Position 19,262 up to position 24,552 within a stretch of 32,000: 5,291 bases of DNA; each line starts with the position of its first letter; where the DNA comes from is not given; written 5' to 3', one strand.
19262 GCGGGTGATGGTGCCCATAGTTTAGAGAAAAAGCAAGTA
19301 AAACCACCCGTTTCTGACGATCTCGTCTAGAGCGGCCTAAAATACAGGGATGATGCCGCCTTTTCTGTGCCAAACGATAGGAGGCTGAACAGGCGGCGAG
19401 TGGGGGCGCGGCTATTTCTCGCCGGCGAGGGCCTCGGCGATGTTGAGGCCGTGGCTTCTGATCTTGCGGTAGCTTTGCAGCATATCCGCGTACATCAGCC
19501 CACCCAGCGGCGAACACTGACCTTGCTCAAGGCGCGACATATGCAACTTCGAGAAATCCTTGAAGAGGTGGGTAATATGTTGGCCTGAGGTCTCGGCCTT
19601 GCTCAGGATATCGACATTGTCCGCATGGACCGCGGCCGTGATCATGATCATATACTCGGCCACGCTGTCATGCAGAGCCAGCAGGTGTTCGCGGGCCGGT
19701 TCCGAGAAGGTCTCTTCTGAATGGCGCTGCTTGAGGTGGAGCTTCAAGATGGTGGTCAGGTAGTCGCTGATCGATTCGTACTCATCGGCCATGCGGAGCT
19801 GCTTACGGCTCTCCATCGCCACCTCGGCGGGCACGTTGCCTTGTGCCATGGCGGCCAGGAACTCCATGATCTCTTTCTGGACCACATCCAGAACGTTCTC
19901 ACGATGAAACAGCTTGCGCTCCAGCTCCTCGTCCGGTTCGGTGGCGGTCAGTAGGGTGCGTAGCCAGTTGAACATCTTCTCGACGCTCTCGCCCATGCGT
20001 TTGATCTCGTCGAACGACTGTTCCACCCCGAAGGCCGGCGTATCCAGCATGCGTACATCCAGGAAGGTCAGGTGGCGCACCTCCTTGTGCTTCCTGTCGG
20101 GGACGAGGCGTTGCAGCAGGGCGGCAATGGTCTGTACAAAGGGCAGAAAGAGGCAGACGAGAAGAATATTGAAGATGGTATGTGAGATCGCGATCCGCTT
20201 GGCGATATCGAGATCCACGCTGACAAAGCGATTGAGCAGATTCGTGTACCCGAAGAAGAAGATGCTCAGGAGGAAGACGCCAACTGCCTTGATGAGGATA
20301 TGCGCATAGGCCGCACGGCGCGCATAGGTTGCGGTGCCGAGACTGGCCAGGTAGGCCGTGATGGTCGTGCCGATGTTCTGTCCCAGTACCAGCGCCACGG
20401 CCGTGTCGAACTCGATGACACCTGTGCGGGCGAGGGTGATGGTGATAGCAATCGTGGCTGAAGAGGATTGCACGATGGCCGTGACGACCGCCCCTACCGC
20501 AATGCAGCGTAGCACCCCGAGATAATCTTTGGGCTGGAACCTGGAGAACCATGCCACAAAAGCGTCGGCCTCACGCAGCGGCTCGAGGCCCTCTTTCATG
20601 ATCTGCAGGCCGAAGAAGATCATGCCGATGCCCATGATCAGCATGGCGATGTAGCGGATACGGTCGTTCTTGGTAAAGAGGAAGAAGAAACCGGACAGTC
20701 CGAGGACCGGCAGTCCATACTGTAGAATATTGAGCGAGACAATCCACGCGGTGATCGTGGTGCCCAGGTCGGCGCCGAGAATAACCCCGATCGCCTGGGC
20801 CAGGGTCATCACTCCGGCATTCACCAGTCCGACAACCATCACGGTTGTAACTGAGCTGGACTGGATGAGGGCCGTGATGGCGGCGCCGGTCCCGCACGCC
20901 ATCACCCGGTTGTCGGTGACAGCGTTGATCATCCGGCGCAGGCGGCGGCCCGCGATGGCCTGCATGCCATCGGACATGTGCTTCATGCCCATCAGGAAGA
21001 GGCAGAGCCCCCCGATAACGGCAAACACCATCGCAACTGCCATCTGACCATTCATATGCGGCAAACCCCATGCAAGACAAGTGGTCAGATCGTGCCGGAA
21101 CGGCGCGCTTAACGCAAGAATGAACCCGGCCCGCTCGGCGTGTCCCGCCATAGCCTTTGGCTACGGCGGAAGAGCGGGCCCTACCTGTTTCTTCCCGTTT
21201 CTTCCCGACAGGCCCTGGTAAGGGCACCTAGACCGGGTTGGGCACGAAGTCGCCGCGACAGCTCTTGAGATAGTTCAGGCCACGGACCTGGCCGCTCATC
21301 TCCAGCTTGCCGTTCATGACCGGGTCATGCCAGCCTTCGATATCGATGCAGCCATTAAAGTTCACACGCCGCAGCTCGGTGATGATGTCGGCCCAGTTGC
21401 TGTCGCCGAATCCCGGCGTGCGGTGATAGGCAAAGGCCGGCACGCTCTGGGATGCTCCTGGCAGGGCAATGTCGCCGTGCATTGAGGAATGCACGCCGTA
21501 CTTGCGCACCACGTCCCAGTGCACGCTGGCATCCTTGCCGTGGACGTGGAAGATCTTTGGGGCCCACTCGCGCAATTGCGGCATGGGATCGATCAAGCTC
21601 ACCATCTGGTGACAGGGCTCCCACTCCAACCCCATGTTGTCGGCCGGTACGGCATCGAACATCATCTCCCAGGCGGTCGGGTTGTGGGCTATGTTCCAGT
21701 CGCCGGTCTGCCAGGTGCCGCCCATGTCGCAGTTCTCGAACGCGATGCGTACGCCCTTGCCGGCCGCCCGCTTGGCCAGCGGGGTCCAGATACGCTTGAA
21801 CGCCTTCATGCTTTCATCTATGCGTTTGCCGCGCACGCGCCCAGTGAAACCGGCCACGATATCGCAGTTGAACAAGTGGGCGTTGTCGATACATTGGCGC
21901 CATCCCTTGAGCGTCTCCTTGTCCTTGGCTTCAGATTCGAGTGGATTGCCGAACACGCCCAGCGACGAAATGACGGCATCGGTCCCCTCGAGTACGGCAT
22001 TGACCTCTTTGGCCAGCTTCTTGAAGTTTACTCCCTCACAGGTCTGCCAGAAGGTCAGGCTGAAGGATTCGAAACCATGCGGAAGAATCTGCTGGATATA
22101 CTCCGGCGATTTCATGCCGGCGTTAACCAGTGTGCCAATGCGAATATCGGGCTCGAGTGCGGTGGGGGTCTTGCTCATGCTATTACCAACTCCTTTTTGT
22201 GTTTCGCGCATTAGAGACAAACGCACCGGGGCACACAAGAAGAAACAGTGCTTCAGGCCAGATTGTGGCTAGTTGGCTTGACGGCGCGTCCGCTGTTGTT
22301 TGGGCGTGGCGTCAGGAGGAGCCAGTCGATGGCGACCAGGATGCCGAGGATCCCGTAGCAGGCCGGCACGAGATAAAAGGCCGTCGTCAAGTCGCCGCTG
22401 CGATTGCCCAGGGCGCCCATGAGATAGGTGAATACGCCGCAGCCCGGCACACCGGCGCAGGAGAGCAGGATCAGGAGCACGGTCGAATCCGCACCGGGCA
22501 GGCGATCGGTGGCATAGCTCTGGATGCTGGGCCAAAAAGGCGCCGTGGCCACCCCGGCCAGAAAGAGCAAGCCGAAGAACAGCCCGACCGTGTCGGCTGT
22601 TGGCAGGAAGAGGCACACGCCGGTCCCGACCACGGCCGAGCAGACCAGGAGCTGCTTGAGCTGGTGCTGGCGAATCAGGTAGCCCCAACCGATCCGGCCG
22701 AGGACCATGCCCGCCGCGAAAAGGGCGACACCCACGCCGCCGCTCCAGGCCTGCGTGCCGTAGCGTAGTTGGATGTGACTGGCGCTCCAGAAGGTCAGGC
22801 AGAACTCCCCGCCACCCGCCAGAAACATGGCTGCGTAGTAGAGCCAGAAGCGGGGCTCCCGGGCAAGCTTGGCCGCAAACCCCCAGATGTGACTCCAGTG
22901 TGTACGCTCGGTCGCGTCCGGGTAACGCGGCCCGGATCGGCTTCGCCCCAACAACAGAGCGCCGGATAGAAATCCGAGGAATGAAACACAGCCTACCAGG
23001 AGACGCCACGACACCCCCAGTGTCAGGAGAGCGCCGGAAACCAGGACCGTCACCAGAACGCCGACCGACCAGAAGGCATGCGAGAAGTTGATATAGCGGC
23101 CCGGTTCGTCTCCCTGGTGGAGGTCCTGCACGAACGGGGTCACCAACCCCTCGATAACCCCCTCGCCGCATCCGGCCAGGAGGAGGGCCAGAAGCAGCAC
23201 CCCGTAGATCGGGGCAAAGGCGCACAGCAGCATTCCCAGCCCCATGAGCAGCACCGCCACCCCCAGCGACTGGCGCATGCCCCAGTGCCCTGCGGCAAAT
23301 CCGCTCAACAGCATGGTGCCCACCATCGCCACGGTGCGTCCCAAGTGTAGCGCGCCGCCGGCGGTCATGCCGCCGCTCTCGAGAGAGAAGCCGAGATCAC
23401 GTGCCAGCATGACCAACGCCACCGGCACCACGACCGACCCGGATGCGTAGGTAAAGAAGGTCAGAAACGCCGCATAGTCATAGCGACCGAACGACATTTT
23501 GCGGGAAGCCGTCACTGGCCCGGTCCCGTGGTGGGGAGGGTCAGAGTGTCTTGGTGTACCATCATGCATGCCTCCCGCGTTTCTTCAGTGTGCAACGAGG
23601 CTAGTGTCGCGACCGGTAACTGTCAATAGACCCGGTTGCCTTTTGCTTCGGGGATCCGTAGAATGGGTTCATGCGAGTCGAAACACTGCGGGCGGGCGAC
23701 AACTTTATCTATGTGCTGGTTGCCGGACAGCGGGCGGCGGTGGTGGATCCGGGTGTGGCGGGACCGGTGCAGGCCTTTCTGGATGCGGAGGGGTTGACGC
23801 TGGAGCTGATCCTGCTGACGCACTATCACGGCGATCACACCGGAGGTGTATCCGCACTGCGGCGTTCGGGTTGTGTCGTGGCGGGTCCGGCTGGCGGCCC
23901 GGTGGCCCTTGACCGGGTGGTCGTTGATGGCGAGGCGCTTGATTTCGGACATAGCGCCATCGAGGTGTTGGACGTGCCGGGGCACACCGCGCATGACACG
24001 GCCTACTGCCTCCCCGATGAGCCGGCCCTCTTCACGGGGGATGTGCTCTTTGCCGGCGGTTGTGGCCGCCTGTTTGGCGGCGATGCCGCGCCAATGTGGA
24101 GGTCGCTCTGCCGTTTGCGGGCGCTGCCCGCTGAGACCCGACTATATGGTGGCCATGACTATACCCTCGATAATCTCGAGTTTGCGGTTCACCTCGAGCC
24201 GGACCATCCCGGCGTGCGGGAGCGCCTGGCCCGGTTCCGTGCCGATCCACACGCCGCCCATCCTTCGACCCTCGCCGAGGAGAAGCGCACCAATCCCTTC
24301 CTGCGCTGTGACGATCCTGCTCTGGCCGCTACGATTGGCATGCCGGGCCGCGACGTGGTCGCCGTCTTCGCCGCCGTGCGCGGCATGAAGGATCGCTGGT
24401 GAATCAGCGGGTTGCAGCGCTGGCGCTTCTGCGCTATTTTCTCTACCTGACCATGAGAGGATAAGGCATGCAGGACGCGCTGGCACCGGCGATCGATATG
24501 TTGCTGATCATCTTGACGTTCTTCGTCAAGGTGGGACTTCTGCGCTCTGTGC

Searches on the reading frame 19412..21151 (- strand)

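Call 12: search_protein_families(library=pfam, proteins=[window:19412-21151:-], max_evalue=0.001)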
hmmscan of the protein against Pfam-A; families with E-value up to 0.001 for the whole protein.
window:19412-21151:- (579 aa): 2 families
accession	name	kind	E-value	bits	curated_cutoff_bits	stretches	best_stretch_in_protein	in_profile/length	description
PF02690.20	Na_Pi_cotrans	-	2.5e-63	212.6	29.1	2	51-186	1-136/137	Na+/Pi-cotransporter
PF01895.24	PhoU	-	3.6e-09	37.3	23.5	1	383-470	1-87/89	PhoU domain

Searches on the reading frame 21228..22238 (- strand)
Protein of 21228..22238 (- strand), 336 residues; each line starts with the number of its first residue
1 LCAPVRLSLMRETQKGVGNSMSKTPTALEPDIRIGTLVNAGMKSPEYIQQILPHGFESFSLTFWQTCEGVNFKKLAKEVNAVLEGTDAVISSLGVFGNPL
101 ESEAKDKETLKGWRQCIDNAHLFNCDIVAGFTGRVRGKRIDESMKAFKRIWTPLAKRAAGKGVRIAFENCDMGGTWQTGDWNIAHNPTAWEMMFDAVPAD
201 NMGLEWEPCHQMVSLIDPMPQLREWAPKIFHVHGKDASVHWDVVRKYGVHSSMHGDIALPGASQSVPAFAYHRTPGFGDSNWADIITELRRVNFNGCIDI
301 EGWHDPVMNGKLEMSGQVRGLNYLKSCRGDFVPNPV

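Call 12: search_protein_families(library=pfam, proteins=[window:21228-22238:-], max_evalue=0.001)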
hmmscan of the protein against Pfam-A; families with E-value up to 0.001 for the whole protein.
window:21228-22238:- (336 aa): 1 family
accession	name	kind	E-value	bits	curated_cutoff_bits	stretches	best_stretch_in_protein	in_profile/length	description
PF01261.30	AP_endonuc_2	-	4.8e-28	99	31.1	1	54-312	7-234/249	Xylose isomerase-like TIM barrel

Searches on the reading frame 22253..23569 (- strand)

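Call 12: search_protein_families(library=pfam, proteins=[window:22253-23569:-], max_evalue=0.001)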
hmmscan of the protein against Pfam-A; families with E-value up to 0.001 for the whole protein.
window:22253-23569:- (438 aa): 1 family
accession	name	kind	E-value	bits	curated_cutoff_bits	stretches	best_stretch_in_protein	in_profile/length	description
PF07690.21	MFS_1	-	1.2e-35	123.5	33.4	2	34-358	2-324/347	Major Facilitator Superfamily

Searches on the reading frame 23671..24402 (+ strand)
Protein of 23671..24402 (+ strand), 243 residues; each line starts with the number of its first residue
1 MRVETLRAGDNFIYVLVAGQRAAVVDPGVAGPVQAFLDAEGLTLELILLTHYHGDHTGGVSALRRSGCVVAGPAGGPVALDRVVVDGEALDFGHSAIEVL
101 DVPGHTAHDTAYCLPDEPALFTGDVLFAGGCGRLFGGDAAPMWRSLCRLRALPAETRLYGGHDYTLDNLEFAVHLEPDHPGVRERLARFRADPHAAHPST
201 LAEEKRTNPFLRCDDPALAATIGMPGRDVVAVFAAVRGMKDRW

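Call 12: search_protein_families(library=pfam, proteins=[window:23671-24402:+], max_evalue=0.001)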
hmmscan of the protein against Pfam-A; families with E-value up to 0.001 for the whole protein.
window:23671-24402:+ (243 aa): 3 families
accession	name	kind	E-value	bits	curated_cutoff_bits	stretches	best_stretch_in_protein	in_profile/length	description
PF00753.33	Lactamase_B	-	8.8e-22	78.4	22.7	2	9-66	4-66/196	Metallo-beta-lactamase superfamily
PF16123.11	HAGH_C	-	6e-21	75.1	25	1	163-243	1-83/83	Hydroxyacylglutathione hydrolase C-terminus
PF12706.13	Lactamase_B_2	-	0.0007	19.7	27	1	42-68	29-54/200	Beta-lactamase superfamily domain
